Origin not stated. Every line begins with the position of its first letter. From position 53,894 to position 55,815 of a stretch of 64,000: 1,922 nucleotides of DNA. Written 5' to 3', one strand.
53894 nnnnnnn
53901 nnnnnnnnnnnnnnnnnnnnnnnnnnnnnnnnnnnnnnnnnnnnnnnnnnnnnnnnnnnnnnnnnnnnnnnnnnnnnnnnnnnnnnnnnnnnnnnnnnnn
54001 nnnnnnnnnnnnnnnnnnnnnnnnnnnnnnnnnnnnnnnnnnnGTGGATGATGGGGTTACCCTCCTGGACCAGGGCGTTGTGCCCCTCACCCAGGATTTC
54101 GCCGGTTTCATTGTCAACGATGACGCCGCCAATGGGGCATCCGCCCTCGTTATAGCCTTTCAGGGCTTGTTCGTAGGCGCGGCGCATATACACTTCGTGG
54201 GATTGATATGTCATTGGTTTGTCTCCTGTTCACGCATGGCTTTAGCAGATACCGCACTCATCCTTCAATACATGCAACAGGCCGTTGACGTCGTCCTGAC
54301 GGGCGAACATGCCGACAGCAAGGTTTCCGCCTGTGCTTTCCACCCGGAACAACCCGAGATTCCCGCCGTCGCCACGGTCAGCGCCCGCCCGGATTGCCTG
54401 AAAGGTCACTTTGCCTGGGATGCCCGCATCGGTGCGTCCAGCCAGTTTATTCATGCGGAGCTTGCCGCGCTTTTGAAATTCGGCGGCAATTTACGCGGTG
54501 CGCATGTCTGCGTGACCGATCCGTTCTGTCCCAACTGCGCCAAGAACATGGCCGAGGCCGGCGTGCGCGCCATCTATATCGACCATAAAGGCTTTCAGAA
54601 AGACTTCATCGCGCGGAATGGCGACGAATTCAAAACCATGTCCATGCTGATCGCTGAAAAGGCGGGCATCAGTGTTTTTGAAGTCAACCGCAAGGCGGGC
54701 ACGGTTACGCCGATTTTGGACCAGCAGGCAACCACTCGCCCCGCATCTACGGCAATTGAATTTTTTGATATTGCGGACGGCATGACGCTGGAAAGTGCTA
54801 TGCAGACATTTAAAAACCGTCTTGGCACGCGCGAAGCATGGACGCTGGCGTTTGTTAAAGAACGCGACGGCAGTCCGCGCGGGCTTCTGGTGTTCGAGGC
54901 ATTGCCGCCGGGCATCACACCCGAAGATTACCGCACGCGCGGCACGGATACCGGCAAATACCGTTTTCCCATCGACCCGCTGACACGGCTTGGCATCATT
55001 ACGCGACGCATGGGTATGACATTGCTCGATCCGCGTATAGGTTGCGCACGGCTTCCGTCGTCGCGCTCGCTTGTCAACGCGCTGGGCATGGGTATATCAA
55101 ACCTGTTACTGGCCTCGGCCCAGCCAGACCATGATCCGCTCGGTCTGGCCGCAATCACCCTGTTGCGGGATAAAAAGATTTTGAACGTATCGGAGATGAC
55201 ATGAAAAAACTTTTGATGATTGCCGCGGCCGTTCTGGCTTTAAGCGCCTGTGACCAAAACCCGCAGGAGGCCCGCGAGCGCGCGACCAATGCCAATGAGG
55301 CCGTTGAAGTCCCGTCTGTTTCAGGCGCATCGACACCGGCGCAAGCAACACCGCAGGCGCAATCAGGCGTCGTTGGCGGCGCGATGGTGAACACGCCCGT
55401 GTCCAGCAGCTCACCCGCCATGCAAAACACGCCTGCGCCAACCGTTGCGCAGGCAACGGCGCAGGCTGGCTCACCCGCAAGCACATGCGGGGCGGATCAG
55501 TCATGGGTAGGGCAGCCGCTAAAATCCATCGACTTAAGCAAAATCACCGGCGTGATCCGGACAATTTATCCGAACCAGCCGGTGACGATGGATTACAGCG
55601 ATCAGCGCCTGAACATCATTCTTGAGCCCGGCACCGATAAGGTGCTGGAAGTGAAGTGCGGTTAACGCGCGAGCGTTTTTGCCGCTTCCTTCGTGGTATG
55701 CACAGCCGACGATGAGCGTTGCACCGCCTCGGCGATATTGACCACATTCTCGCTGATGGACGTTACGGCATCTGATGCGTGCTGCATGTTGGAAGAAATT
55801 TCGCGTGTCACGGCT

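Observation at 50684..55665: Five-kb cluster of nucleobase/nucleotide-modifying genes (cytosine deaminase, LOG-Ham1 giant, dCMP-deaminase-like protein, lipoprotein) with no obvious housekeeping pathway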

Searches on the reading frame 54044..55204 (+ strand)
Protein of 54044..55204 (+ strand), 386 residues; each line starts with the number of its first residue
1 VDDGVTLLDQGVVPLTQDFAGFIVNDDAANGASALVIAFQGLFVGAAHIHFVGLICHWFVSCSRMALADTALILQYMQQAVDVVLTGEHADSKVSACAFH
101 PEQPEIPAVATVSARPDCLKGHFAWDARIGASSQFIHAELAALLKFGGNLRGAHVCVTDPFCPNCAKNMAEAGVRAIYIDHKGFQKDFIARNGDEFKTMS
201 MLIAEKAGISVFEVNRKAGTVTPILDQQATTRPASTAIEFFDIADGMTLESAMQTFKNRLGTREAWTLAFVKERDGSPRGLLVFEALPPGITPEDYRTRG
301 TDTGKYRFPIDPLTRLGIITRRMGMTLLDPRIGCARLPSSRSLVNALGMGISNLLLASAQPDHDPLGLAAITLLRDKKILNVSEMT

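Call 9: search_protein_families(library=pfam, proteins=[window:54044-55204:+], max_evalue=0.01)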
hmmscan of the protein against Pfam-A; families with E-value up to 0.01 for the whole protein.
window:54044-55204:+ (386 aa): 1 family
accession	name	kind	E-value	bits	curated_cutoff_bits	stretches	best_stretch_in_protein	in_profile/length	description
PF00383.29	dCMP_cyt_deam_1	-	3.8e-05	24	25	1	75-179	6-100/102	Cytidine and deoxycytidylate deaminase zinc-binding region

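Call 10: search_protein_families(library=ncbifam, proteins=[window:54044-55204:+], max_evalue=0.01)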
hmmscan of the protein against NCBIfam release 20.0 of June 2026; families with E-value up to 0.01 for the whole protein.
window:54044-55204:+ (386 aa): 2 families
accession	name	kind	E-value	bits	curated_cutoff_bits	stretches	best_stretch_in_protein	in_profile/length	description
TIGR02571.1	ComEB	equivalog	2e-05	24.6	219.45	1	134-182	66-117/151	ComE operon protein 2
NF041025.1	antiphage_deaminase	equivalog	0.0088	14.9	400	0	134-179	336-386/437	anti-phage dCTP deaminase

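Call 11: search_protein_families(library=padloc, proteins=[window:54044-55204:+], max_evalue=0.01)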
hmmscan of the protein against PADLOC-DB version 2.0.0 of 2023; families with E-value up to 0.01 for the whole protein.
window:54044-55204:+ (386 aa): 1 family
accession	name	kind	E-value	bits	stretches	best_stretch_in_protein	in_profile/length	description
PDLC02373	dCTPase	-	0.0077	13.1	0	135-180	438-487/630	-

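Call 27: find_homologous_proteins(query=window:54239-55204:+)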
Query window:54239-55204:+ (321 aa): 160 proteins with E <= 0.001 among 5274 candidates; the best 120 are listed.
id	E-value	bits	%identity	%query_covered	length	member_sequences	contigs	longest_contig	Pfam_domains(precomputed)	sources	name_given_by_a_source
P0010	1.6e-199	679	97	97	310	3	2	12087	-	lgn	-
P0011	1.3e-177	607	83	100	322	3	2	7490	PF00383.30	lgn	-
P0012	1.4e-161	555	75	100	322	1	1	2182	PF00383.30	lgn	-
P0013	7.9e-161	552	76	99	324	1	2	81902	-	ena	-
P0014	4.6e-159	547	76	99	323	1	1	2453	-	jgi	jgi:deoxycytidylate deaminase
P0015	1.2e-158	545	76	99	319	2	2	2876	-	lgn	-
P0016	7.5e-156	536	74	98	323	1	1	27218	-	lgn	-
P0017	6.0e-153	526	74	97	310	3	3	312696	-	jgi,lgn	-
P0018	7.2e-152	523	75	96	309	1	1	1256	-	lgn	-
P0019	8.7e-151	519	75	96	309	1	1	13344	-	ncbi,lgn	-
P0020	3.7e-150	517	70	100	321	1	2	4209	-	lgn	-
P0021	6.3e-150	517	71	99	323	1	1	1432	-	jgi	jgi:hypothetical protein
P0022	6.0e-149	513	71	99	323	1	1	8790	PF00383.30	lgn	-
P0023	8.7e-148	510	70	100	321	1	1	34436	PF00383.30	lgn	-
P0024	7.2e-143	493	70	98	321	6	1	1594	PF00383.30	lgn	-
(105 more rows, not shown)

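Call 30: find_related_loci(query=A2, collection=genome_contigs, flank=10000)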
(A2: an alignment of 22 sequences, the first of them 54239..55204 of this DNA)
Query A2 (321 aa) in genome_contigs; peptide patterns used: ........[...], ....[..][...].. (x = any residue, [..] = any of these).
270 stretches matched a pattern; 136 encode a relative of the query (tblastn E <= 1e-3); the best 80 are kept; 80 distinct loci.
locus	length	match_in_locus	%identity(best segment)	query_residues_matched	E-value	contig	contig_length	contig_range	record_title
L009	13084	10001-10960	74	1-320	5e-159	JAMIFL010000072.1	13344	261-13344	MAG: Alphaproteobacteria bacterium isolate UR_AS_metabat.35 k201_1847610, whole genome shotgun sequence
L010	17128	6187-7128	67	4-320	2e-146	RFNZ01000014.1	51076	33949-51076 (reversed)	MAG: Proteobacteria bacterium isolate WB4_1_1452 contig_100_13, whole genome shotgun sequence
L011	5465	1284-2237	66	4-320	4e-146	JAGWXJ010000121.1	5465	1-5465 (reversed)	MAG: Alphaproteobacteria bacterium isolate REEB464 contig-150_25984, whole genome shotgun sequence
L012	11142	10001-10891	43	10-310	1e-78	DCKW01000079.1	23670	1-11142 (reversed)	MAG TPA_asm: Micavibrio sp. UBA1664 UBA1664_contig_20411, whole genome shotgun sequence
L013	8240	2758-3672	41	12-320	4e-76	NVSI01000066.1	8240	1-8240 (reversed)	MAG: Alphaproteobacteria bacterium isolate NORP145 Contig_source1382A_14759, whole genome shotgun sequence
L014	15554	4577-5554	39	12-320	4e-73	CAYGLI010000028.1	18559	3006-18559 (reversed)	MAG TPA_asm: uncultured Micavibrio sp. isolate ERP117304_co1_166 genome assembly, contig: NODE_3029_length_18559_cov_9.7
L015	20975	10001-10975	39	4-317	2e-71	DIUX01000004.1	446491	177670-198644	MAG TPA_asm: Micavibrio sp. UBA6147 UBA6147_contig_2198, whole genome shotgun sequence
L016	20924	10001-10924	39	13-320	2e-62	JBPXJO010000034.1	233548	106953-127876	MAG: Alphaproteobacteria bacterium isolate mt_P7 k141_58137, whole genome shotgun sequence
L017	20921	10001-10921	38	12-321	7e-59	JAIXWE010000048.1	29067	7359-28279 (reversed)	MAG: Alphaproteobacteria bacterium isolate D4_MAG_00008 pond_D4_MAG_00008_000000000010, whole genome shotgun sequence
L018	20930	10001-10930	36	4-315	2e-57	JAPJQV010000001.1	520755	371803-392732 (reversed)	MAG: Micavibrio sp. isolate RAGGC_293 NODE_2_length_520755_cov_15.719311, whole genome shotgun sequence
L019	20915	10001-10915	37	9-315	3e-57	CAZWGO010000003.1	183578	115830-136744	MAG TPA_asm: uncultured Micavibrio sp. isolate SRP062349_co2_102 genome assembly, contig: NODE_31_length_183578_cov_13.0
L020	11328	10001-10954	36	2-318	8e-57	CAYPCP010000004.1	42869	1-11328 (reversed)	MAG TPA_asm: uncultured Pseudobdellovibrionaceae bacterium isolate SRP329715_co2_109 genome assembly, contig: NODE_1851_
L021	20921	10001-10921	37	9-317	2e-56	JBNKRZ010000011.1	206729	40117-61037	MAG: Alphaproteobacteria bacterium isolate B1B2.bin.17.orig k141_1351896, whole genome shotgun sequence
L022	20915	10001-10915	38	9-316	2e-56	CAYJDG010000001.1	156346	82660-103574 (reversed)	MAG TPA_asm: uncultured Pseudobdellovibrionaceae bacterium isolate ERP123247_co1_84 genome assembly, contig: NODE_42_len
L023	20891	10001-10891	37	13-320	5e-56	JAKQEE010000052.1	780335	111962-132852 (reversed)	MAG: Pseudomonadota bacterium isolate USDE_maxbin.087_sub k141_1258370, whole genome shotgun sequence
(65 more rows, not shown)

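Call 49: search_solved_structures(query=A2, max_evalue=1, show_alignments=2)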
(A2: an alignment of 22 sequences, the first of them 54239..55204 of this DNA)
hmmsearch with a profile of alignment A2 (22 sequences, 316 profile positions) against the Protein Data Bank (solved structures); distinct sequences matched with E-value up to 1: 10.
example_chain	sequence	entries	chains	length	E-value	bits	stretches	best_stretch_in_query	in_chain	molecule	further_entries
1vq2_A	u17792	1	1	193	2.2e-09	40.2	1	62-108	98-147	DEOXYCYTIDYLATE DEAMINASE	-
4p9c_A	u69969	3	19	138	2.9e-08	36.5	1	18-109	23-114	Deoxycytidylate deaminase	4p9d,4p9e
2w4l_A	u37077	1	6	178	3.1e-06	29.9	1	16-108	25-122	DEOXYCYTIDYLATE DEAMINASE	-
2hvv_A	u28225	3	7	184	3.9e-05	26.2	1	54-108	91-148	deoxycytidylate deaminase | Putative deoxycytidylate deaminase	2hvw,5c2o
7fh4_A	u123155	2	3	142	0.00014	24.4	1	18-108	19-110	CMP/dCMP-type deaminase domain-containing protein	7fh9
2b3z_A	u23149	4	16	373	0.0018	20.8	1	67-110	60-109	Riboflavin biosynthesis protein ribD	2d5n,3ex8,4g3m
9hfq_A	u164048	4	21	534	0.0047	19.4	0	62-108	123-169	Cytidine and dCMP deaminase domain-containing protein 1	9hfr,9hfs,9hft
9no2_B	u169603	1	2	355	0.048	16.1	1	67-110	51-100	Riboflavin biosynthesis protein RibD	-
3g8q_A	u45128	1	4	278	0.15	14.5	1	68-110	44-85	Predicted RNA-binding protein, contains THUMP domain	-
3tdg_A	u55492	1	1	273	0.16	14.4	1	29-101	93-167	Putative uncharacterized protein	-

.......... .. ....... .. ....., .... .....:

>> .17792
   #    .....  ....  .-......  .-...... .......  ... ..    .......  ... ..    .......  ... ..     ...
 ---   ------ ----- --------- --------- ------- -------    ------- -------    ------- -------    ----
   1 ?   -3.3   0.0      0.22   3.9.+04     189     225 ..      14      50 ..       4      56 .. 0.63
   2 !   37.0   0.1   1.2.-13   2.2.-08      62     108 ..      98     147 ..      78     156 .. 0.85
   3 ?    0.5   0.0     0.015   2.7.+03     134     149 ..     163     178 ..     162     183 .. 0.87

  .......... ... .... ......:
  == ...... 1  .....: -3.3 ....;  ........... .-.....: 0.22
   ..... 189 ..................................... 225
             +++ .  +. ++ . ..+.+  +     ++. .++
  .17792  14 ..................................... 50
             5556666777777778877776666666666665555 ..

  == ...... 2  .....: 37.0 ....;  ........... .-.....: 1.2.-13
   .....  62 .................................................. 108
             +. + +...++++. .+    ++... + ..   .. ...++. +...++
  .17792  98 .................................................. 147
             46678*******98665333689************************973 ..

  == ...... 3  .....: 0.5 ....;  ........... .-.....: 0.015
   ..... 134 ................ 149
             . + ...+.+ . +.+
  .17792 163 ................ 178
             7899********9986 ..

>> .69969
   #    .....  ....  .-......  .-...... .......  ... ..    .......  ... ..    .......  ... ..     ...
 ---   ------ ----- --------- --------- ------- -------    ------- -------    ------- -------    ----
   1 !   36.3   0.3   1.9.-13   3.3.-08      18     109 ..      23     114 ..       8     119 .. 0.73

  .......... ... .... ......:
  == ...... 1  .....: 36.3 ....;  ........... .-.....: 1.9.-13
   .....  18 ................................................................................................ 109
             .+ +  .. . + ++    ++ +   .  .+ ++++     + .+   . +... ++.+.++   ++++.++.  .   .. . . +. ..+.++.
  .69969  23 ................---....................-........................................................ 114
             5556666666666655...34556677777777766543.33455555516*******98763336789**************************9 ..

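Call 56: predict_structure(alignment_id=A2)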
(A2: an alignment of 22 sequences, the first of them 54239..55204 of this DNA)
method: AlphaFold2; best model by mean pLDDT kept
length: 321 residues; sequences in the alignment: 22
mean_pLDDT: 91.3   pTM: 0.91
mean pLDDT of the five models: 91.3, 91.2, 90.6, 90.5, 90.4
residues with pLDDT >= 90: 247; 70-90: 59; 50-70: 15; < 50: 0
segments of 3 or more residues with pLDDT < 50: none
pLDDT, mean of each block of 10 residues (from residue 1): 90 97 86 96 96 93 92 96 95 93 95 91 62 89 96 95 81 92 95 90 96 96 89 70 92 94 94 95 95 90 95 95 79
secondary structure, 60 per line:
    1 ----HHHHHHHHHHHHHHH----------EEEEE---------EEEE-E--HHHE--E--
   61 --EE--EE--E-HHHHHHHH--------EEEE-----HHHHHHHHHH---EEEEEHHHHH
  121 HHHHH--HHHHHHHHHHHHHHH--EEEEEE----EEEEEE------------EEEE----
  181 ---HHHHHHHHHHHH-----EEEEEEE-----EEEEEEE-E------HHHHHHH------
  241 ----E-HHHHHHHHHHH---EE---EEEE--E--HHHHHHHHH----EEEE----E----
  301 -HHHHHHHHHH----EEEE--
elements in order: H5-19 E30-34 E44-47 H73-80 E89-92 H98-107 E111-115 H116-125 H128-142 E145-150 E155-160 E173-176 H184-195 E201-207 E213-219 H228-234 H247-257 E266-269 H275-283 E288-291 H302-311 E316-319

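Call 63: fold_search(model_id=the predicted structure, library=pdb)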
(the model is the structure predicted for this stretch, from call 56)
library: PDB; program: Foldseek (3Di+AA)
matches with E <= 10: 584; with E <= 0.001: 21
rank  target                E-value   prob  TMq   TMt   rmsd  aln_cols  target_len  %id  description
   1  2w4l_D                1.1e-06  1.00  0.36  0.71   4.6       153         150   18  Human dCMP deaminase (released 2009-01-13)
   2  2w4l_A                3.1e-06  1.00  0.36  0.67   3.7       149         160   19  Human dCMP deaminase (released 2009-01-13)
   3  2w4l_F                4.4e-06  1.00  0.36  0.68   4.8       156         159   18  Human dCMP deaminase (released 2009-01-13)
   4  2w4l_B                5.0e-06  1.00  0.37  0.71   4.7       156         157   18  Human dCMP deaminase (released 2009-01-13)
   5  2w4l_C                5.6e-06  1.00  0.35  0.74   4.4       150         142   19  Human dCMP deaminase (released 2009-01-13)
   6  2w4l_E                6.3e-06  1.00  0.36  0.66   3.7       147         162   19  Human dCMP deaminase (released 2009-01-13)
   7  4p9c_A                1.5e-05  1.00  0.34  0.73   4.0       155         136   19  Crystal structure of dCMP deaminase from the cyanophage S-TIM5 in complex with dCMP and dUMP (released 2014-11-26)
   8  4p9e                  2.1e-05  1.00  0.27  0.63   5.2       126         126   21  Crystal structure of dCMP deaminase from the cyanophage S-TIM5 in apo form (released 2014-11-26)
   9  4p9c_H                4.9e-05  1.00  0.33  0.72   3.9       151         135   20  Crystal structure of dCMP deaminase from the cyanophage S-TIM5 in complex with dCMP and dUMP (released 2014-11-26)
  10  7fh4_A                5.6e-05  1.00  0.35  0.76   3.1       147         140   18  Chlorovirus PBCV-1 bi-functional dCMP/dCTP deaminase bi-DCD (released 2022-07-06)
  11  1vq2                  8.0e-05  1.00  0.31  0.55   8.1       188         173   20  CRYSTAL STRUCTURE OF T4-BACTERIOPHAGE DEOXYCYTIDYLATE DEAMINASE, MUTANT R115E (released 2004-12-21)
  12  8e40_A                1.9e-04  0.80  0.23  0.21  17.8       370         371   13  Full-length APOBEC3G in complex with HIV-1 Vif, CBF-beta, and fork RNA (released 2023-01-11)
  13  2hvw_A                2.5e-04  1.00  0.35  0.72   3.4       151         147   16  Crystal structure of dCMP deaminase from Streptococcus mutans (released 2007-09-11)
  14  1pl0_B                4.9e-04  0.60  0.21  0.13  19.4       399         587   10  Crystal structure of human ATIC in complex with folate-based inhibitor, BW2315U89UC (released 2004-04-27)
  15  8wlw_A                6.7e-04  1.00  0.25  0.46   4.2       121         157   17  Crystal structure of DelP123_Msd in complex with 5-azauracil (released 2024-09-18)
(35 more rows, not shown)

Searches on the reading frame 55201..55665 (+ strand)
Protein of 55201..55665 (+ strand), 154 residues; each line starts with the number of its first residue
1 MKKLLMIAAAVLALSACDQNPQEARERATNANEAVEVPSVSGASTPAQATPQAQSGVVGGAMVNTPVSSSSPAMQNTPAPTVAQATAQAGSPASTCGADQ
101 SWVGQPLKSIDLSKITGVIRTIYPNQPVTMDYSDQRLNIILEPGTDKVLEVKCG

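Call 9: search_protein_families(library=pfam, proteins=[window:55201-55665:+], max_evalue=0.01)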
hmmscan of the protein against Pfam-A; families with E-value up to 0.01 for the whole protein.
window:55201-55665:+ (154 aa): 1 family
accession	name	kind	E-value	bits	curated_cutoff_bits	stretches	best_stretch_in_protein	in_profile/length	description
PF11720.13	Inhibitor_I78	-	2e-09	37.8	23.6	1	100-154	7-65/65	Peptidase inhibitor I78 family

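Call 10: search_protein_families(library=ncbifam, proteins=[window:55201-55665:+], max_evalue=0.01)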
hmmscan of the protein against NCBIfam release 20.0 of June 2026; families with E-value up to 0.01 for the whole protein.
window:55201-55665:+ (154 aa): 1 family
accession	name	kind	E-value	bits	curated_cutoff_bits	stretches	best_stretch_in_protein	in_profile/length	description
NF047840.1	lipo_Ag473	exception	0.0033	18.2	100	1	1-55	1-52/136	Ag473 family lipoprotein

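Call 11: search_protein_families(library=padloc, proteins=[window:55201-55665:+], max_evalue=0.01)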
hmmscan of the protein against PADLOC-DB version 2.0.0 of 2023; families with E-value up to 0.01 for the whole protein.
window:55201-55665:+ (154 aa): 0 families
